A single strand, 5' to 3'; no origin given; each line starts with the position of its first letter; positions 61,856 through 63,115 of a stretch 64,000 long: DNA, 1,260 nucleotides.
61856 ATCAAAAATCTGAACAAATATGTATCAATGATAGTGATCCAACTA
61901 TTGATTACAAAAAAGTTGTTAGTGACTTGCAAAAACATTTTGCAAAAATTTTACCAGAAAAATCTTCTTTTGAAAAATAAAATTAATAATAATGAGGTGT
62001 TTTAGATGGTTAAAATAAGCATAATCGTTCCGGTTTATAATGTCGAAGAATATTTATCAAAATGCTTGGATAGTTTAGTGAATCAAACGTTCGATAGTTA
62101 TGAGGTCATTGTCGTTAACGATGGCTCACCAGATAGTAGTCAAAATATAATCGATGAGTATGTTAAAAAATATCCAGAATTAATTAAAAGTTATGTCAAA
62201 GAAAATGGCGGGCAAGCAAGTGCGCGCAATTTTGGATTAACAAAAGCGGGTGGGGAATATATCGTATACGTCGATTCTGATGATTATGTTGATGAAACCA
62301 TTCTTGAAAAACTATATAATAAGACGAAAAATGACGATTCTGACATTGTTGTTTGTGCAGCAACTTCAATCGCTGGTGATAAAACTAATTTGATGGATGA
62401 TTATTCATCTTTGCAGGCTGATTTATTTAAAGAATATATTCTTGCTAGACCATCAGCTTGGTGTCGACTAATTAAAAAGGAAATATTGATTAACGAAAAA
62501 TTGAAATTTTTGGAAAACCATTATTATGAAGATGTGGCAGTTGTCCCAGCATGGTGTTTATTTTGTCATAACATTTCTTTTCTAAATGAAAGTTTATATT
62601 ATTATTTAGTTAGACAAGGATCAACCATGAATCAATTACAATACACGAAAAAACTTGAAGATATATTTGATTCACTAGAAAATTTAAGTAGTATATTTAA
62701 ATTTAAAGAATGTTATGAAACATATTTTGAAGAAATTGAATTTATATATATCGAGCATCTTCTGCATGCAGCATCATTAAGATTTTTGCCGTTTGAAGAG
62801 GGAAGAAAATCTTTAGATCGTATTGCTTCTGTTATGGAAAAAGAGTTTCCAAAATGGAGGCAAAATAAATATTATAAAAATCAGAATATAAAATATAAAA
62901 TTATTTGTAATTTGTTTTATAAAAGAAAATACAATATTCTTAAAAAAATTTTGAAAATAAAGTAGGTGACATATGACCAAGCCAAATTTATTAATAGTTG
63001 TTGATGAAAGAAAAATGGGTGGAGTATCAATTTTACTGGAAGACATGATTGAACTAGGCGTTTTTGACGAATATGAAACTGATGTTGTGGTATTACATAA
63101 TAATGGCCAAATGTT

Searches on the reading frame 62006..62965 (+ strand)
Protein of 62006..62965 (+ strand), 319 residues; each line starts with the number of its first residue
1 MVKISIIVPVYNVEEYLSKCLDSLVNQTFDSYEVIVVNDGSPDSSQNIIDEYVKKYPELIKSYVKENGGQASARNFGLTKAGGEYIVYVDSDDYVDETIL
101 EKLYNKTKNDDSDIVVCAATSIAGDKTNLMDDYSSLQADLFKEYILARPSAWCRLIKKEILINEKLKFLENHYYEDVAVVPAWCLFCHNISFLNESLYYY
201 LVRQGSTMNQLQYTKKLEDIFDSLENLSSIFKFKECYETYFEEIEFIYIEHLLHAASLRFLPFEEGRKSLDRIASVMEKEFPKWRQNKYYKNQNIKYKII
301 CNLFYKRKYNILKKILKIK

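Call 45: find_encoding_contigs(protein=window:62006-62965:+, flank=10000, max_places=2)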
Protein window:62006-62965:+ (319 aa): 9 contigs read that carry it; 2 places shown.
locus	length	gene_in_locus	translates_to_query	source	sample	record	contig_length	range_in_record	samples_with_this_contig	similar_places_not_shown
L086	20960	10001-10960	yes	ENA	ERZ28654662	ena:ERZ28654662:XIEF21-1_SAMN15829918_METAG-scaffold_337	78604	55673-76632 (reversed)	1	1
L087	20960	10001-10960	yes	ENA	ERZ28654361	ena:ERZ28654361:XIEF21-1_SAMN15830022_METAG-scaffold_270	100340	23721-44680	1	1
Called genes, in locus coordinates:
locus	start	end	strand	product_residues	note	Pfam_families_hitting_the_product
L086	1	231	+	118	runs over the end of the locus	-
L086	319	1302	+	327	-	PF00595:PDZ (weak), PF13180:PDZ_2, PF14685:PDZ_Tricorn (weak), PF17820:PDZ_6, PF05580:Peptidase_S55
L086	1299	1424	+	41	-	-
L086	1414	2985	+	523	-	PF00884:Sulfatase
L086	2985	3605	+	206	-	PF01066:CDP-OH_P_transf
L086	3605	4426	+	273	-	PF02666:PS_Dcarbxylase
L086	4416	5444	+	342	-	PF03706:LPG_synthase_TM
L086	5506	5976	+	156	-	PF08660:Alg14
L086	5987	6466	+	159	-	PF04101:Glyco_tran_28_C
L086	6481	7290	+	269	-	PF04991:LicD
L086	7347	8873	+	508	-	-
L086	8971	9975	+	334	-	PF17101:Stealth_CR1, PF11380:Stealth_CR2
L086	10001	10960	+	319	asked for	PF00535:Glycos_transf_2, PF10111:Glyco_tranf_2_2, PF13506:Glyco_transf_21 (weak), PF13641:Glyco_tranf_2_3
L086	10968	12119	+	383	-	PF13439:Glyco_transf_4 (weak), PF20706:GT4-conflict (weak), PF00534:Glycos_transf_1, PF13692:Glyco_trans_1_4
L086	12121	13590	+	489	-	PF13425:O-antigen_lig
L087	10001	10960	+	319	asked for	PF00535:Glycos_transf_2, PF10111:Glyco_tranf_2_2, PF13506:Glyco_transf_21 (weak), PF13641:Glyco_tranf_2_3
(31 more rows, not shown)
